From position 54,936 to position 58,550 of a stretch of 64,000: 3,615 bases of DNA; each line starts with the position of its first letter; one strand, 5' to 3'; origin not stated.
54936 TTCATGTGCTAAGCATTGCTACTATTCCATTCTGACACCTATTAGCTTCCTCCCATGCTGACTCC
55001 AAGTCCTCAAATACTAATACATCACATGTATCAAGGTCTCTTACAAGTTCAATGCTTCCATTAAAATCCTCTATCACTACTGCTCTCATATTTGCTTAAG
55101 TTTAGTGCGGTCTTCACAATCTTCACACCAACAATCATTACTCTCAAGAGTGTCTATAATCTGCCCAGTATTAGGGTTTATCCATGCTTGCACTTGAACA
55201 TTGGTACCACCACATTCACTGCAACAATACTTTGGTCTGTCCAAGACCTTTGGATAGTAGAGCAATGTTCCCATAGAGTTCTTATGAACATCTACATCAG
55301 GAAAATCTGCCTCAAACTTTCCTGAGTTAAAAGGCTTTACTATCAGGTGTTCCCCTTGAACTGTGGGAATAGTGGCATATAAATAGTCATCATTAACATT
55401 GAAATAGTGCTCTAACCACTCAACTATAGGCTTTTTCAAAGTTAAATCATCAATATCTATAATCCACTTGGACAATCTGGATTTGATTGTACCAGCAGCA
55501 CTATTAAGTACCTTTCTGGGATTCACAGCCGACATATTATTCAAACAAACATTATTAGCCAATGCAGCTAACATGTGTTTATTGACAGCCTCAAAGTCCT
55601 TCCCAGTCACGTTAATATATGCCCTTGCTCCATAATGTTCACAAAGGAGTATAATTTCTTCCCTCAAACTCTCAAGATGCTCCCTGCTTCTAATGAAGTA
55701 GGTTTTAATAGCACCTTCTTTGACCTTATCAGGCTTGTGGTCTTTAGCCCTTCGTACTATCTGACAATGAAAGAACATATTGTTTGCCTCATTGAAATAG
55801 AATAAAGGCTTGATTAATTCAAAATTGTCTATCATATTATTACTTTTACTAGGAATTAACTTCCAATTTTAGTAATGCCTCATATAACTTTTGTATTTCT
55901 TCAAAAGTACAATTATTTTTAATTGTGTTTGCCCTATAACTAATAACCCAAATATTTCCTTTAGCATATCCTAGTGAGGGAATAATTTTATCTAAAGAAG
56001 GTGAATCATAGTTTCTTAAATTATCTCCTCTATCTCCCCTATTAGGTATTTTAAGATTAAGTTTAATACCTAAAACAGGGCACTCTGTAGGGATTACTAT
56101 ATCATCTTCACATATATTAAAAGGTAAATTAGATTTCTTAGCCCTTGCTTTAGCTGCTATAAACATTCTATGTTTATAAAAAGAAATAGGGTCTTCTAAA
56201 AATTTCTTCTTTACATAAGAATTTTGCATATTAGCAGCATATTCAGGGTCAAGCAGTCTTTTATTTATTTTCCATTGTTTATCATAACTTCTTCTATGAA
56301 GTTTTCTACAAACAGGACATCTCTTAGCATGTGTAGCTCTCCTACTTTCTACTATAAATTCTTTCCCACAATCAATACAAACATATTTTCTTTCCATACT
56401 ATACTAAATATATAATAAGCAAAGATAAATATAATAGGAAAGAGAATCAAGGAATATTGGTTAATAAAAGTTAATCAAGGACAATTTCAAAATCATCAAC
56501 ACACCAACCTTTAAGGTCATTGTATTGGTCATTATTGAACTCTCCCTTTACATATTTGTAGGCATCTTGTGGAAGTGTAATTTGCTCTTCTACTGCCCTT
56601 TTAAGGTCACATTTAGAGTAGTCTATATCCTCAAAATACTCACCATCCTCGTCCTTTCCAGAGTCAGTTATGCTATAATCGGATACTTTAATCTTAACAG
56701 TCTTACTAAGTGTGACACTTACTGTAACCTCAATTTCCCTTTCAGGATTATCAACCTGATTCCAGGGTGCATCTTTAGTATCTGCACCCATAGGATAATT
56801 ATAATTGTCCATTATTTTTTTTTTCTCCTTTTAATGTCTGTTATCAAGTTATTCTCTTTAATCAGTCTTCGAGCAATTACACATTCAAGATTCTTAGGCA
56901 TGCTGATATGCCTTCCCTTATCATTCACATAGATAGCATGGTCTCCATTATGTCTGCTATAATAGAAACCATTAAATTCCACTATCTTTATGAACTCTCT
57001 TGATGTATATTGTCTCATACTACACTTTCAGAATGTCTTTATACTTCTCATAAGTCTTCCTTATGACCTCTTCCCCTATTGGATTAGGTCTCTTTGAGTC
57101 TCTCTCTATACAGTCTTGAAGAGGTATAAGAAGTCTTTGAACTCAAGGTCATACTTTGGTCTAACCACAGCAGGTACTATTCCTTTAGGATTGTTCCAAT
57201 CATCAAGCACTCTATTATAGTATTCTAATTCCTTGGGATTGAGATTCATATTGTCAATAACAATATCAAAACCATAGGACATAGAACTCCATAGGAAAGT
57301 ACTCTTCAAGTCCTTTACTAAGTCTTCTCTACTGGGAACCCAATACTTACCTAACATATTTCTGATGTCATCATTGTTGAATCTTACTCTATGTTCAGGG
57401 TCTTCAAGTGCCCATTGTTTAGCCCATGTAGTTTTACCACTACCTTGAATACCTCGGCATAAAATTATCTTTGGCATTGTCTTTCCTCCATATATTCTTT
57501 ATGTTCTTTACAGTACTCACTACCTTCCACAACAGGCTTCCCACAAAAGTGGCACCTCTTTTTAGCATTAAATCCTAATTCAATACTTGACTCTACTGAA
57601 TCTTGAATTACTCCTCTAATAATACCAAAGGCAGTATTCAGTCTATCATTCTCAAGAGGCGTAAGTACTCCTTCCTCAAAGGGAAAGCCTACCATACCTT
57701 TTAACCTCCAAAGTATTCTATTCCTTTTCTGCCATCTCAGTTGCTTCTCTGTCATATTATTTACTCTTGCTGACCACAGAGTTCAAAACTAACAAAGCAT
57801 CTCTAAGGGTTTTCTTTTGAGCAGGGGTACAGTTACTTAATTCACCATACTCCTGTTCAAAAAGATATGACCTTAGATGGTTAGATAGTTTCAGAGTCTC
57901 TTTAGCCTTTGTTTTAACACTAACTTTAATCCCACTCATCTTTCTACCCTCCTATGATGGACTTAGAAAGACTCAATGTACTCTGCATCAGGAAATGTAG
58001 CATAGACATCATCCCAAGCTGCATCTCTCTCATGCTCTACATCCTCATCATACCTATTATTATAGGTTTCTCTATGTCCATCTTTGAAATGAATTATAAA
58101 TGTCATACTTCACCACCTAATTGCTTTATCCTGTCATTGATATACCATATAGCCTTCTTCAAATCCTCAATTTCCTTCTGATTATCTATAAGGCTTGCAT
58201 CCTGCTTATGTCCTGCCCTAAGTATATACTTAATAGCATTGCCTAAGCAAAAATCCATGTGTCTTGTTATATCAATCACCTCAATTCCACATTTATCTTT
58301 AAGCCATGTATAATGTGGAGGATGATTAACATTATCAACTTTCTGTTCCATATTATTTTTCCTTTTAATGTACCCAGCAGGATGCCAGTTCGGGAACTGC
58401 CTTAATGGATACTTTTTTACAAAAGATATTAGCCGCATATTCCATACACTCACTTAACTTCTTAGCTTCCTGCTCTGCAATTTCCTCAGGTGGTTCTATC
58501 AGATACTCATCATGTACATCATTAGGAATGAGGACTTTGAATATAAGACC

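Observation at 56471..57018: HicA-like toxin without a recognisable HicB, translationally coupled to an acidic APWNQ-motif protein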

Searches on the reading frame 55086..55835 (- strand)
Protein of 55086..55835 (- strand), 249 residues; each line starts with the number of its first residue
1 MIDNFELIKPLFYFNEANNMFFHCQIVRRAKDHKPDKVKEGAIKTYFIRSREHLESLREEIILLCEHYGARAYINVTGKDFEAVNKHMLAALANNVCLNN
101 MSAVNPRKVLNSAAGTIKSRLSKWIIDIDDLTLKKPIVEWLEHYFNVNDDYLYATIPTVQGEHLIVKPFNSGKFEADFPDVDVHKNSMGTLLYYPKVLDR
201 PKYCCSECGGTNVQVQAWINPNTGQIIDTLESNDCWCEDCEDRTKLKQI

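Call 3: search_protein_families(library=pfam, proteins=[window:55086-55835:-], max_evalue=1)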
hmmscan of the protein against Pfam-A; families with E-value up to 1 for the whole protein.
window:55086-55835:- (249 aa): 0 families

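Call 4: search_protein_families(library=phrogs, proteins=[window:55086-55835:-], max_evalue=0.1)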
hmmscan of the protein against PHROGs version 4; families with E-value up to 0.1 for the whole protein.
window:55086-55835:- (249 aa): 1 family
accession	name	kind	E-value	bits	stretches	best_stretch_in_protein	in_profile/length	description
phrog_14949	-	unknown function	1.5e-28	101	1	1-196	4-238/240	-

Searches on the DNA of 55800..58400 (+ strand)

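Call 5: search_dna_similar(query=window:55800-58400:+, collection=phages, mode=near, max_rows=20)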
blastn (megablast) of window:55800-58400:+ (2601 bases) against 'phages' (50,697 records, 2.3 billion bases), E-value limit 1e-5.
Records with a match: 7; places in all: 7; records where one place covers at least 80% of the query: 0.
Best place of each record, by identity: 90-95% 2; 80-90% 5.
By first word of the organism name: uncultured 6; bajarodcaudo 1.
By host as written in the record: - 7.
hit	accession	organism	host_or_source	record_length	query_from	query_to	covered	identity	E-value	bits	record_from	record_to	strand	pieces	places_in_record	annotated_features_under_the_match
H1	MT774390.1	uncultured phage cr85_1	human feces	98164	688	1219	20%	92.7%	0e+0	769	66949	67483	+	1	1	hypothetical protein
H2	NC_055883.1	uncultured phage cr85_1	human feces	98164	688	1219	20%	92.7%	0e+0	769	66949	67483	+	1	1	hypothetical protein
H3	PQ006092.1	bajarodcaudo virus 1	Chaetodipus spinatus feces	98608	763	1241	18%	86.8%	2e-68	521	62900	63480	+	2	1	hypothetical protein | putative RNA binding protein | DUF1599 protein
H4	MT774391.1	uncultured phage cr126_1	human feces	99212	1418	1672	10%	82.1%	2e-53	217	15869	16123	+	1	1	polynucleotide kinase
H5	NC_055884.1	uncultured phage cr126_1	human feces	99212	1418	1672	10%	82.1%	2e-53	217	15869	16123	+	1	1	polynucleotide kinase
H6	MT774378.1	uncultured phage cr106_1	human feces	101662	1074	1219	6%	80.3%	4e-21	110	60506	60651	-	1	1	mRNAse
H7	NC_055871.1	uncultured phage cr106_1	human feces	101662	1074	1219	6%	80.3%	4e-21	110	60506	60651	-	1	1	mRNAse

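Call 13: get_annotated_region(hit=H6, flank=2500)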
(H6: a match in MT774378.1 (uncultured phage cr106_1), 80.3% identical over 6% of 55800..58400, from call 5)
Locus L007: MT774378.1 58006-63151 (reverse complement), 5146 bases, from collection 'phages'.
description: Uncultured phage cr106_1, complete genome.
organism: uncultured phage cr106_1 (NCBI taxid 2772062)
taxonomy: Viruses; Duplodnaviria; Heunggongvirae; Uroviricota; Caudoviricetes; Crassvirales; Steigviridae; Asinivirinae; Mahstovirus; Mahstovirus faecalis
host: -; source: human feces; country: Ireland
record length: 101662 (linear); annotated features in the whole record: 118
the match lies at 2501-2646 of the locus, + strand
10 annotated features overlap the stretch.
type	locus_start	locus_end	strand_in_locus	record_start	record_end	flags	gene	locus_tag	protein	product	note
CDS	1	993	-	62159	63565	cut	-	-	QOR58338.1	hypothetical protein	gp_13303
CDS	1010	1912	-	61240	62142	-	-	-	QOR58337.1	flavin-dependent thymidylate synthase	gp_13302; Thymidylate synthase, flavin-dependent [phiCrAss001]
CDS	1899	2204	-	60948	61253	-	-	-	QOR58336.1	hypothetical protein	gp_13301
CDS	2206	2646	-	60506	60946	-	-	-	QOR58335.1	mRNAse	gp_13300; HicA toxin (mRNAse) [phiCrAss001]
CDS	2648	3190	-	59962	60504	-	-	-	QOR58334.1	HxsC-like His-Xaa-Ser system radical SAM maturase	gp_13299; His-Xaa-Ser system radical SAM maturase, HxsC-like [phiCrAss001]; HxsC-like His-Xaa-Ser system radical SAM ...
CDS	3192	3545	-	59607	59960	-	-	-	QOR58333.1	hypothetical protein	gp_13298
CDS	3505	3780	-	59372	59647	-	-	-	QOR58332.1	Zn-ribbon protein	gp_13297; Zn-ribbon protein [phiCrAss001]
CDS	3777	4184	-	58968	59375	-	-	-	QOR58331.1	polynucleotide kinase/phosphatase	gp_13296; Polynucleotide kinase/Phosphatase [phiCrAss001]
CDS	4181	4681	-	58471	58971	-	-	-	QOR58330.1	hypothetical protein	gp_13295; VOG4966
CDS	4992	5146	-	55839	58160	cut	-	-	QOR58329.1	DNA polymerase I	gp_13294; DNA polymerase I [phiCrAss001]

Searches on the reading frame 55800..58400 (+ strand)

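Call 19: search_protein_families(library=ncbifam, proteins=[L007:2206-2646:-], max_evalue=1)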
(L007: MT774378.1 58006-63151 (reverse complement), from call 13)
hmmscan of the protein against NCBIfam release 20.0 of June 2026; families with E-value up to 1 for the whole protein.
L007:2206-2646:- (146 aa): 1 family
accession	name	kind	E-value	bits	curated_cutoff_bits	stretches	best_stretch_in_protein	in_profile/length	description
NF004127.0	PRK05617.1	subfamily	0.078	12.2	274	1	17-72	154-209/356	3-hydroxyisobutyryl-CoA hydrolase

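Call 20: search_protein_families(library=padloc, proteins=[L007:2206-2646:-], max_evalue=1)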
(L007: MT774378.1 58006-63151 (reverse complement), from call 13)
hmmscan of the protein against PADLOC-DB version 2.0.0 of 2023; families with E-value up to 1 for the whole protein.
L007:2206-2646:- (146 aa): 0 families
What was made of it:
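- Tried and rejected: Nothing was found (calls 19, 20).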

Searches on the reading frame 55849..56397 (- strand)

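Call 3: search_protein_families(library=pfam, proteins=[window:55849-56397:-], max_evalue=1)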
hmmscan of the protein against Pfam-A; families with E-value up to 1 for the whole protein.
window:55849-56397:- (182 aa): 11 families
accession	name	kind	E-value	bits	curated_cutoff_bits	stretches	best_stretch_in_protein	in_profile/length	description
PF17283.8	Zn_ribbon_SprT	-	0.0009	19.7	28.1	1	4-32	4-32/38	SprT-like zinc ribbon domain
PF09723.15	Zn_ribbon_8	-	0.0014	19.1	34.4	1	5-33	6-37/41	Zinc ribbon domain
PF22995.2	C2CH-3rd_BIRD-IDD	-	0.0036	17.4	27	1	4-27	1-24/25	BIRD-IDD transcription factor, third C2HC zinc finger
PF13465.12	zf-H2C2_2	-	0.044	14.6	40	0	2-14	12-24/26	Zinc-finger double domain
PF19134.6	DUF5817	-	0.06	13.8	31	1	6-37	5-34/57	Domain of unknown function (DUF5817)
PF24455.1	DUF7571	-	0.075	13.8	27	1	6-45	44-85/89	Family of unknown function (DUF7571)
PF08790.17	zf-LYAR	-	0.1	12.9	20.7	1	5-15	1-11/28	LYAR-type C2HC zinc finger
PF09788.14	Tmemb_55A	-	0.11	12.1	30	1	4-33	150-178/248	Transmembrane protein 55A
PF24445.1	DUF7564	-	0.13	13.2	32.2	1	4-30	5-29/76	Family of unknown function (DUF7564)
PF01155.25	HypA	-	0.24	11.9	28.9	1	4-33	70-95/112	Hydrogenase/urease nickel incorporation, metallochaperone, hypA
PF13451.12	zf_Tbcl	-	0.3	11.5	24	0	4-36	4-45/48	Probable treble clef domain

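Call 4: search_protein_families(library=phrogs, proteins=[window:55849-56397:-], max_evalue=0.1)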
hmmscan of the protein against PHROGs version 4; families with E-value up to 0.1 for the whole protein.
window:55849-56397:- (182 aa): 9 families
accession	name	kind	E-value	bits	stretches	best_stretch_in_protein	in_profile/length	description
phrog_3322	-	DNA, RNA and nucleotide metabolism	3e-29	103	1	28-176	10-149/162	endonuclease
phrog_1035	-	DNA, RNA and nucleotide metabolism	2.2e-16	61.5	1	6-181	65-231/271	endonuclease VII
phrog_3118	-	DNA, RNA and nucleotide metabolism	2.8e-05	24.7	1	76-162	15-98/287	HNH endonuclease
phrog_19431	-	unknown function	0.0041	18.1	1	5-35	21-50/81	-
phrog_1400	-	moron, auxiliary metabolic gene and host takeover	0.0042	18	1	129-174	55-100/251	Srd anti-sigma factor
phrog_54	-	other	0.0047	18.2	1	4-37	33-67/75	DksA-like zinc-finger protein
phrog_307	-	DNA, RNA and nucleotide metabolism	0.016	16.2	1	4-50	57-103/334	endonuclease VII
phrog_4875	-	unknown function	0.018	16.2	1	4-40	12-47/77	-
phrog_10675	-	unknown function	0.098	13.9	0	3-43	4-50/98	-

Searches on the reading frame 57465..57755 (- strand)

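Call 3: search_protein_families(library=pfam, proteins=[window:57465-57755:-], max_evalue=1)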
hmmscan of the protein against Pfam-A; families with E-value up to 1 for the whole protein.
window:57465-57755:- (96 aa): 3 families
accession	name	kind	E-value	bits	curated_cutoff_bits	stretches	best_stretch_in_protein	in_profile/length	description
PF07750.17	GcrA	-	0.018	15.9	26.9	1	64-88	119-143/155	GcrA cell cycle regulator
PF18912.6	DZR_2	-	0.019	15.2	27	1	62-84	33-54/56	Double zinc ribbon domain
PF13240.11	Zn_Ribbon_1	-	0.024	14.9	25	1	68-82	2-16/23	zinc-ribbon domain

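Call 4: search_protein_families(library=phrogs, proteins=[window:57465-57755:-], max_evalue=0.1)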
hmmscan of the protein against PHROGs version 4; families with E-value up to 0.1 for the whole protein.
window:57465-57755:- (96 aa): 1 family
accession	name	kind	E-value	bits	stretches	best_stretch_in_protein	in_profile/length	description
phrog_144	-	DNA, RNA and nucleotide metabolism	0.025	15.3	1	64-91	21-50/175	HNH endonuclease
